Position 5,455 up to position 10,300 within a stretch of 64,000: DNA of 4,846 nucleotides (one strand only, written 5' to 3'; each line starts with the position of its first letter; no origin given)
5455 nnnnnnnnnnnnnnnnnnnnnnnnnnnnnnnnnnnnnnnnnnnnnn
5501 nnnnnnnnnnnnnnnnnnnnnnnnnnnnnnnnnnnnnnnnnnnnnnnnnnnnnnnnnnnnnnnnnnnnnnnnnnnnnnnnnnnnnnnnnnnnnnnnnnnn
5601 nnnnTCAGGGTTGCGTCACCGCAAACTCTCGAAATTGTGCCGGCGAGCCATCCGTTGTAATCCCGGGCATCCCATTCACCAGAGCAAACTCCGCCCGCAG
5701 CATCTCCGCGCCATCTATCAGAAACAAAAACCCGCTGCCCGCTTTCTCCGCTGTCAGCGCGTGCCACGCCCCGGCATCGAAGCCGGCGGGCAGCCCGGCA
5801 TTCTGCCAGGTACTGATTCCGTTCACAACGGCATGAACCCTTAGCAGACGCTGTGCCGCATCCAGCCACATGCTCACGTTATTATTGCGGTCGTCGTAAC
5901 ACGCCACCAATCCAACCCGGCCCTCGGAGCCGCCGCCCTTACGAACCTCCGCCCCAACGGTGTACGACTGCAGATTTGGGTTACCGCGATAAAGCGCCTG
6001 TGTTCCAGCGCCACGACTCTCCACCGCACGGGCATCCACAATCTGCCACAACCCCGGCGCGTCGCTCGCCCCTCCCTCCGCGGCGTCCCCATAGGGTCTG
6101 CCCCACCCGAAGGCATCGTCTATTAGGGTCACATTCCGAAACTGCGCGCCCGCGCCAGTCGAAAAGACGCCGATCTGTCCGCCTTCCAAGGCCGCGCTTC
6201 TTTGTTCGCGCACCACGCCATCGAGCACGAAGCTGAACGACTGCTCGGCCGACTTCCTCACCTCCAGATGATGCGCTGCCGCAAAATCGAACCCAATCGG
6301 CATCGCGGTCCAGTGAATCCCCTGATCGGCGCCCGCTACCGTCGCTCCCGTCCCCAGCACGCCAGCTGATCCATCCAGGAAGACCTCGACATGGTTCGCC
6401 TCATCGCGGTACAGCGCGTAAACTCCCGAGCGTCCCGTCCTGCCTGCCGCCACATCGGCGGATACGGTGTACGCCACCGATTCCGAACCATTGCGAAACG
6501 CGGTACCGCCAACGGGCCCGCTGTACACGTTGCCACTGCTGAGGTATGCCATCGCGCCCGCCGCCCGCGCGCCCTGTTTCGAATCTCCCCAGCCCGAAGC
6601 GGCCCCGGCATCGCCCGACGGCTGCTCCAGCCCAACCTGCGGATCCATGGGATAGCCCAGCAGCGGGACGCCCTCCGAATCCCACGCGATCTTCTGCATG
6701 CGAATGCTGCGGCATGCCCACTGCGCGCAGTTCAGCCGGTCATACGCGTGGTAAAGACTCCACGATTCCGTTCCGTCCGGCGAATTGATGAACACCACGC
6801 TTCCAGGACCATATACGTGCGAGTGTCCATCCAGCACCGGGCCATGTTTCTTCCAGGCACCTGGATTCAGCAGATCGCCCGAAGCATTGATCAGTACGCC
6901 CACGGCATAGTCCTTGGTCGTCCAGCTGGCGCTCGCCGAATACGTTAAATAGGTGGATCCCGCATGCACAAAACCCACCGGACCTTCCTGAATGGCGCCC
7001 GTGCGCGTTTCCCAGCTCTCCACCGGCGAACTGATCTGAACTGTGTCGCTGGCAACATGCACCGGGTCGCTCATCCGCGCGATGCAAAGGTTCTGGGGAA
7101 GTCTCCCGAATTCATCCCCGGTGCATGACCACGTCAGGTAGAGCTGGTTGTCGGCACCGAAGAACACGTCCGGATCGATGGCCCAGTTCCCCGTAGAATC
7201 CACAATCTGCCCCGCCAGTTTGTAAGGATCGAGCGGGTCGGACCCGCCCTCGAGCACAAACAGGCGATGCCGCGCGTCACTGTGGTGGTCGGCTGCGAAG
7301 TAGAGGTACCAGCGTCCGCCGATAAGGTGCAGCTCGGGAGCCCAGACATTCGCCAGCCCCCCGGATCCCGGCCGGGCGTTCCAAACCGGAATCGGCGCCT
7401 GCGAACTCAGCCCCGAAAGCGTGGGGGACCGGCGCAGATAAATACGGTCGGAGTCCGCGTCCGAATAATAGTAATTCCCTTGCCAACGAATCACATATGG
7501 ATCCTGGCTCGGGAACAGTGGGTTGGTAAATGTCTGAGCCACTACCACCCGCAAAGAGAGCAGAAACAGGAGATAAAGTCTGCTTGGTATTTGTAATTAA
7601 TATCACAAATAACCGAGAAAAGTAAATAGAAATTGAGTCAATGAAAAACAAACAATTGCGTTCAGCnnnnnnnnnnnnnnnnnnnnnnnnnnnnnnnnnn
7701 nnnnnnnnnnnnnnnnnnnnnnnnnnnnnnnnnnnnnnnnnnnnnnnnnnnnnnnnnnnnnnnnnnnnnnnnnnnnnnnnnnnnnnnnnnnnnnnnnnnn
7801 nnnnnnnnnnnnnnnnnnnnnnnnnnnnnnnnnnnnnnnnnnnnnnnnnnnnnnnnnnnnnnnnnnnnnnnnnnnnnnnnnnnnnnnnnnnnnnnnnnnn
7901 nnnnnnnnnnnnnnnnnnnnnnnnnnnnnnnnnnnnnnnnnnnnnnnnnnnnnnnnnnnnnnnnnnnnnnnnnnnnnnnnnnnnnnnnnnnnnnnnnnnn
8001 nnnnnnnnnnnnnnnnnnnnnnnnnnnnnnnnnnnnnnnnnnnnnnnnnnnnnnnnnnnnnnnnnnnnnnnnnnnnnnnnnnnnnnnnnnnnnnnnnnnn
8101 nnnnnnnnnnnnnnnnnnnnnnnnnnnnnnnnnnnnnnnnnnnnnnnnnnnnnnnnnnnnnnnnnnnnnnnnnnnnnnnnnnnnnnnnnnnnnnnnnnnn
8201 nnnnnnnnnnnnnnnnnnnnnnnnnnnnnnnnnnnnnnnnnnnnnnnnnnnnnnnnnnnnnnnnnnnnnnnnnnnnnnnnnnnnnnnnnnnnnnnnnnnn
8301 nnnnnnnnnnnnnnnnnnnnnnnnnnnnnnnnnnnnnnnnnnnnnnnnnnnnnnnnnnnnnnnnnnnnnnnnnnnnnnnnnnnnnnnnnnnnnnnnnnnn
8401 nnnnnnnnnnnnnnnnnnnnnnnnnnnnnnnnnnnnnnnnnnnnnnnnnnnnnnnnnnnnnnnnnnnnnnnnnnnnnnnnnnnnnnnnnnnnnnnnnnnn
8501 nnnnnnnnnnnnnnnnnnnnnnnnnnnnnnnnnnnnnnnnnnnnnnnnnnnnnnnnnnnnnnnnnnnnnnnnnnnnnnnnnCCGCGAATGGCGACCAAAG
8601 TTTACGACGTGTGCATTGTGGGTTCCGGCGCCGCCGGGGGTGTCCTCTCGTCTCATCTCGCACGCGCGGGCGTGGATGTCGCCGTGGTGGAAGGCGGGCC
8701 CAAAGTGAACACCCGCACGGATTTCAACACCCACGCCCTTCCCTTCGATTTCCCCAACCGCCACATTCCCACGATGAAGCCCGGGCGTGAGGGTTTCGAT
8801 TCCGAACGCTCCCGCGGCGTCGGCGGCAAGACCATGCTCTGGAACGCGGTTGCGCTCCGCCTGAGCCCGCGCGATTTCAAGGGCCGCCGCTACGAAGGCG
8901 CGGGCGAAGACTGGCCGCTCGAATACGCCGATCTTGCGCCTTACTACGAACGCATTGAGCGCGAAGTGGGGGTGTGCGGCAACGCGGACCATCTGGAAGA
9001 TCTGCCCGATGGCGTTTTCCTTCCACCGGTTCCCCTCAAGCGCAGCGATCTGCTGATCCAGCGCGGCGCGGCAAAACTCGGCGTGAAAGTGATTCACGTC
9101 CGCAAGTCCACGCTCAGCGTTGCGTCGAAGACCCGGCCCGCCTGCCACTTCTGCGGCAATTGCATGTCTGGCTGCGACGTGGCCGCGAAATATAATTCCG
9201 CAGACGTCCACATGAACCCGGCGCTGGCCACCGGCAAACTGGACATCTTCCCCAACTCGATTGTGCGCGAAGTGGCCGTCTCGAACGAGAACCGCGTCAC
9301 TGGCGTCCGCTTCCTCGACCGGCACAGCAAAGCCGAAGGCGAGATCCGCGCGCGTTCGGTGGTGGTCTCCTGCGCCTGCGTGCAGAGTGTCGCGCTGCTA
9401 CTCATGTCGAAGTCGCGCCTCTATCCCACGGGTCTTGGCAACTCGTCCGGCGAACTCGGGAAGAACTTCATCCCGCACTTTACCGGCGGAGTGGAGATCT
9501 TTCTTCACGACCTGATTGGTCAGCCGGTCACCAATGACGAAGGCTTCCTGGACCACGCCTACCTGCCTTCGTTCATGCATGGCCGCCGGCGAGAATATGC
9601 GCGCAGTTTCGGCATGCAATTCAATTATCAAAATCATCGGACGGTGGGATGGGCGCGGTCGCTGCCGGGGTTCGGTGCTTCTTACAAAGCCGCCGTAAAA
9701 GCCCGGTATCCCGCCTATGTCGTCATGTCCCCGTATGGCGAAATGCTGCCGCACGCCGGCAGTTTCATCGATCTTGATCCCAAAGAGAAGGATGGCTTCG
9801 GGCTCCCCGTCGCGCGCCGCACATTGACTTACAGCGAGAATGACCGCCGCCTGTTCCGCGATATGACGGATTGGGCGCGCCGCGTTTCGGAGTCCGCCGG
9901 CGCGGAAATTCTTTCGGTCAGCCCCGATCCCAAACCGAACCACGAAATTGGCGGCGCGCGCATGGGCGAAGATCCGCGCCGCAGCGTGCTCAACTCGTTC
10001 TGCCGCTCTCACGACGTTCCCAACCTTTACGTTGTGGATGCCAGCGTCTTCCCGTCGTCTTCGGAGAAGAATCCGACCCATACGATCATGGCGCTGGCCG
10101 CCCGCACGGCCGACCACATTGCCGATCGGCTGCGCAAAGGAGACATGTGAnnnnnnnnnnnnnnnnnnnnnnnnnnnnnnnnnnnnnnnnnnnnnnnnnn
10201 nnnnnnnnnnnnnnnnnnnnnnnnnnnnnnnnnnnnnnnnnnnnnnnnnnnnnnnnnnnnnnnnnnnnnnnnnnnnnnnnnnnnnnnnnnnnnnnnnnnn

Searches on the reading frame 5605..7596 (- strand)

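Call 78: search_protein_families(library=pfam, proteins=[window:5605-7596:-], max_evalue=0.0001)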
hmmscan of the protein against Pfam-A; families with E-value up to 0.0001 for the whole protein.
window:5605-7596:- (663 aa): 1 family
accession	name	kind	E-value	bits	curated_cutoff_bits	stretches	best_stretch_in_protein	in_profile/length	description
PF04616.20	Glyco_hydro_43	-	1.5e-46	159.5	32.2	1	23-311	1-288/288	Glycosyl hydrolases family 43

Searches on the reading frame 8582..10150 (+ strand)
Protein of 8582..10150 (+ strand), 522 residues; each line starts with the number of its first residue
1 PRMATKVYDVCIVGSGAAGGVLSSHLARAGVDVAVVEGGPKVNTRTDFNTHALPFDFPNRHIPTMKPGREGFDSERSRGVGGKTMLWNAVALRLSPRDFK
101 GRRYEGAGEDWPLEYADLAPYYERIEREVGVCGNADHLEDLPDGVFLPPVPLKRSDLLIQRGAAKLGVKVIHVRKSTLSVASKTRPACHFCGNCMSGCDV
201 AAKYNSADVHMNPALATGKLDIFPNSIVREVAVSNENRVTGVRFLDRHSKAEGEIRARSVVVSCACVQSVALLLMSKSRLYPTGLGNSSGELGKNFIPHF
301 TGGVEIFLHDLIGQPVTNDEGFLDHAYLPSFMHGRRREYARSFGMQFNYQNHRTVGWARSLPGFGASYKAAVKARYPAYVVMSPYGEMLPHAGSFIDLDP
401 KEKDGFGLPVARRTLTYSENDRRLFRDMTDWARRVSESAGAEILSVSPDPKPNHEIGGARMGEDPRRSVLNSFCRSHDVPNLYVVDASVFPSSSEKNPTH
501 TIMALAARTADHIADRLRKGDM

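Call 78: search_protein_families(library=pfam, proteins=[window:8582-10150:+], max_evalue=0.0001)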
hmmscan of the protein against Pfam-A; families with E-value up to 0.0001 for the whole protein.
window:8582-10150:+ (522 aa): 5 families
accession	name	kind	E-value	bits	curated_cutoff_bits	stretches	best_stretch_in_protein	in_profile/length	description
PF05199.19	GMC_oxred_C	-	8.2e-25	88.4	24.6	1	390-506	1-139/139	GMC oxidoreductase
PF00732.25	GMC_oxred_N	-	2e-12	47.8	23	1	78-299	25-216/218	GMC oxidoreductase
PF00890.30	FAD_binding_2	-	1.2e-07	31.7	20.4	0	9-48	1-40/414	FAD binding domain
PF01494.25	FAD_binding_3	-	4.2e-05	23.4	22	1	8-37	2-31/349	FAD binding domain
PF01266.30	DAO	-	4.6e-05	23.5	27.9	0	9-46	1-39/353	FAD dependent oxidoreductase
